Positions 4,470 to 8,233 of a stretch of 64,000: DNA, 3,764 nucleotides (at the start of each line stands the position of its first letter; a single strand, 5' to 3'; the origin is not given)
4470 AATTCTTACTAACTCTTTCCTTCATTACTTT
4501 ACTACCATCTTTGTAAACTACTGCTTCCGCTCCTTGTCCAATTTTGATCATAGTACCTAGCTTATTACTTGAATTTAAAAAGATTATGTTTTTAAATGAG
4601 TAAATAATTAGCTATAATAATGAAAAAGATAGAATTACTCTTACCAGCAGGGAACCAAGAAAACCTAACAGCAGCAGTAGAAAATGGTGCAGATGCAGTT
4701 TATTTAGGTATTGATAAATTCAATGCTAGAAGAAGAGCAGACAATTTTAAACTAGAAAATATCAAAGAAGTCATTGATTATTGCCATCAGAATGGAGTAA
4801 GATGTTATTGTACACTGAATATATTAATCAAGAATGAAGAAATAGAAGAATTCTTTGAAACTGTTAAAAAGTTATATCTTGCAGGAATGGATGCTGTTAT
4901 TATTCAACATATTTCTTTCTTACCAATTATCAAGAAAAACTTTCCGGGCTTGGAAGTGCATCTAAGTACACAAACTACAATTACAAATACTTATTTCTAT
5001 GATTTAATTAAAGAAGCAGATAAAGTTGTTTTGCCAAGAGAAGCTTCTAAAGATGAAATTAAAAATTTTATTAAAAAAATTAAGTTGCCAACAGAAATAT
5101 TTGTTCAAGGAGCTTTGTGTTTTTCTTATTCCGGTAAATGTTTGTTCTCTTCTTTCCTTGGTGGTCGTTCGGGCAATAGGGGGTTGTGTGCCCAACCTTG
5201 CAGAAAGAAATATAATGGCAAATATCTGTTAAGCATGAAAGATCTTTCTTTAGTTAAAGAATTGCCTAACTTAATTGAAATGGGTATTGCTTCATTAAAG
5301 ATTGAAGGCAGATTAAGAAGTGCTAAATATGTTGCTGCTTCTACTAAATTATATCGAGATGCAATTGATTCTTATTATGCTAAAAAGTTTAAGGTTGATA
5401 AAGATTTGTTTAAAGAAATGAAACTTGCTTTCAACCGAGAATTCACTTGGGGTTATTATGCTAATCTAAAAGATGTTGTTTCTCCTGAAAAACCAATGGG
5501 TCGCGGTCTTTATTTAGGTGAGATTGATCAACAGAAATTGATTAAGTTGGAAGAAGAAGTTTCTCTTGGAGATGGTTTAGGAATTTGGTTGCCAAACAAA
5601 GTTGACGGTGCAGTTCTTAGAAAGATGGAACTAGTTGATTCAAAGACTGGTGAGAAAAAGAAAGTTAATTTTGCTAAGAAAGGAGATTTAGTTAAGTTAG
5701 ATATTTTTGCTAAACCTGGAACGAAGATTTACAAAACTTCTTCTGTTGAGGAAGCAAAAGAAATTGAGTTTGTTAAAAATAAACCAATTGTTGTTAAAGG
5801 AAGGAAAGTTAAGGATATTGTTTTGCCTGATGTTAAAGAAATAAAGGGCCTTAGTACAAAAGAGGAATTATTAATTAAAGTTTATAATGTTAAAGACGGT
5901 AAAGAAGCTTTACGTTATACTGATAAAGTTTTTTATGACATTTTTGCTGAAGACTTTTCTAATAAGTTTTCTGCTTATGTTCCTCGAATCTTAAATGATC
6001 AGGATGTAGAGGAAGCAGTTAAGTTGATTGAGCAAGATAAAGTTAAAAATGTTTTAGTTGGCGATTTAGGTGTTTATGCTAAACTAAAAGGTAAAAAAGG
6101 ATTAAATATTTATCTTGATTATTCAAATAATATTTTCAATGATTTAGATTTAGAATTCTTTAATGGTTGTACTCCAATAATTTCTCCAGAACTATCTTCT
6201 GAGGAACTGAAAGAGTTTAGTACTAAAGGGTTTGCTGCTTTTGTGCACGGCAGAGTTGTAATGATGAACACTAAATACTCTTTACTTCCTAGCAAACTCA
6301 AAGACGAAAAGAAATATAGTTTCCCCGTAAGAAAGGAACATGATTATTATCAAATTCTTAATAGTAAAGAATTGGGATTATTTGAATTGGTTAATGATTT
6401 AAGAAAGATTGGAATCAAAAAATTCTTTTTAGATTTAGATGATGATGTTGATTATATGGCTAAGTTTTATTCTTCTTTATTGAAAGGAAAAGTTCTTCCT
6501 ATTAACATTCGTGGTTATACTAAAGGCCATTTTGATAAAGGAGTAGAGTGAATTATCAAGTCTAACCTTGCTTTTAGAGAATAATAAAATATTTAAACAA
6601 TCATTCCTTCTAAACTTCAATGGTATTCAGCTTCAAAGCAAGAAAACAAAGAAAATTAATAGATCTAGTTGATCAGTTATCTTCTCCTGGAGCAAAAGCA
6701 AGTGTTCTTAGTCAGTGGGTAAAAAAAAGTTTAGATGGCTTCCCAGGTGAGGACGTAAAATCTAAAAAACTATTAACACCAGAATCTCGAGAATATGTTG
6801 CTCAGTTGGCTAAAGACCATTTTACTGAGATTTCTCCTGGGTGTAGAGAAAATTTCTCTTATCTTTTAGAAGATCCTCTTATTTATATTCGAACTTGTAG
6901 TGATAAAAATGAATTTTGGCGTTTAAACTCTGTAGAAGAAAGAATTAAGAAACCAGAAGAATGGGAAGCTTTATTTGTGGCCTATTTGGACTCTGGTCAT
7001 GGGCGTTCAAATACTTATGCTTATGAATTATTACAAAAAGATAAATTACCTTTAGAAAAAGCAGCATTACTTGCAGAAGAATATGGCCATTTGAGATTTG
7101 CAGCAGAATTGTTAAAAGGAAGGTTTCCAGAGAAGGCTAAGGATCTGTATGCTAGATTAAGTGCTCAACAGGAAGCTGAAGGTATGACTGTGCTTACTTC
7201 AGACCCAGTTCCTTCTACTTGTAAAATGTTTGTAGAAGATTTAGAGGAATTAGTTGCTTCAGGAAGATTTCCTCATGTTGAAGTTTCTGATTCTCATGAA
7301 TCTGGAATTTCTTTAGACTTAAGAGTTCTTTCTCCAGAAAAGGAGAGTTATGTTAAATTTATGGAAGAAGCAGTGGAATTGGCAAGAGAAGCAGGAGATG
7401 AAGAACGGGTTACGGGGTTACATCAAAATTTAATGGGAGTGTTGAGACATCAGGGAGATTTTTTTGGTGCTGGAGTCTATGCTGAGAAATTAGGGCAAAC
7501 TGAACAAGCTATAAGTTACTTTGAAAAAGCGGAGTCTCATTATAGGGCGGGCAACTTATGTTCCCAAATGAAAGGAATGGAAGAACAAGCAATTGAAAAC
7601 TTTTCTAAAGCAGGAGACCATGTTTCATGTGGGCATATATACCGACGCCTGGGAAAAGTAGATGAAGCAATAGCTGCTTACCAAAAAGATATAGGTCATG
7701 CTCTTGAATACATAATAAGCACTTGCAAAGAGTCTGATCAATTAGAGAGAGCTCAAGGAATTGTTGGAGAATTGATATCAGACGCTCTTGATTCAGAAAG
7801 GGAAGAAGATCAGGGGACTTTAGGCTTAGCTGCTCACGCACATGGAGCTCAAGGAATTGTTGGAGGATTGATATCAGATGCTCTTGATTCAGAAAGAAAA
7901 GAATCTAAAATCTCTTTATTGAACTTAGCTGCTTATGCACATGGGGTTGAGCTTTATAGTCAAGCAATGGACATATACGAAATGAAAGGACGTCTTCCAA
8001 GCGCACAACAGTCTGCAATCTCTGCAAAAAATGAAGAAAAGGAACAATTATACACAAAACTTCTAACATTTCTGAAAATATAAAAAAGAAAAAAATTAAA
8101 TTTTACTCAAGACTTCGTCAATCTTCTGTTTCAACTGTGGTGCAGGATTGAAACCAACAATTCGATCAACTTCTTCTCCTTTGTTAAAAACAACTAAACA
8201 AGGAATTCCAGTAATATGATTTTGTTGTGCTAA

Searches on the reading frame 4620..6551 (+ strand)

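Call 10: search_protein_families(library=pfam, proteins=[window:4620-6551:+], max_evalue=0.0001)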
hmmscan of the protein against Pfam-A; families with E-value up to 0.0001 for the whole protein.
window:4620-6551:+ (643 aa): 1 family
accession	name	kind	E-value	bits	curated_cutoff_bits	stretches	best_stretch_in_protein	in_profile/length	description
PF01136.24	Peptidase_U32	-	9.2e-74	248.1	22.4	1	76-282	2-229/233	Peptidase family U32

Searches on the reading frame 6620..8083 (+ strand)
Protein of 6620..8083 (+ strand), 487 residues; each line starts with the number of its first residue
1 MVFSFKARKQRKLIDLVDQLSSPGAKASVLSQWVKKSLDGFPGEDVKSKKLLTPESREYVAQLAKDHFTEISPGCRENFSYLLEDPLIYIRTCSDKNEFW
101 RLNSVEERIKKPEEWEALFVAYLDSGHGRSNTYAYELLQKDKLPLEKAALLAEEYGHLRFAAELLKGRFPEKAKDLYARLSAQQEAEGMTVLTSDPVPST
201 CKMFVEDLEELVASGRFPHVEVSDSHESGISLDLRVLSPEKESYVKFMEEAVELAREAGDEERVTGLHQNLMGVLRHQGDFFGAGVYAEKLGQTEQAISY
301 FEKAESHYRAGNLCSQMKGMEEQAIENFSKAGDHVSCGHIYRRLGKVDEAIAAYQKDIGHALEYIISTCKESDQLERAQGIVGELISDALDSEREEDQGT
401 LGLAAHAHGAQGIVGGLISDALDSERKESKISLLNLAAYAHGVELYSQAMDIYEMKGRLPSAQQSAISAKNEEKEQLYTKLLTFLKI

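Call 10: search_protein_families(library=pfam, proteins=[window:6620-8083:+], max_evalue=0.0001)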
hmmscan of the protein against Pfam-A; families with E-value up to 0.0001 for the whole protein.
window:6620-8083:+ (487 aa): 4 families
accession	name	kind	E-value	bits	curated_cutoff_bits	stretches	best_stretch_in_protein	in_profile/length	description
PF00515.34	TPR_1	-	5.4e-07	29.6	27.8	0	338-356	8-26/34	Tetratricopeptide repeat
PF13176.12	TPR_7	-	4e-06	26.9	27.9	0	336-358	4-26/36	Tetratricopeptide repeat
PF13181.12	TPR_8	-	9e-06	25.9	25.7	0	338-356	8-26/34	Tetratricopeptide repeat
PF07719.23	TPR_2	-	8.9e-05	22.8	27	0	337-356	7-26/34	Tetratricopeptide repeat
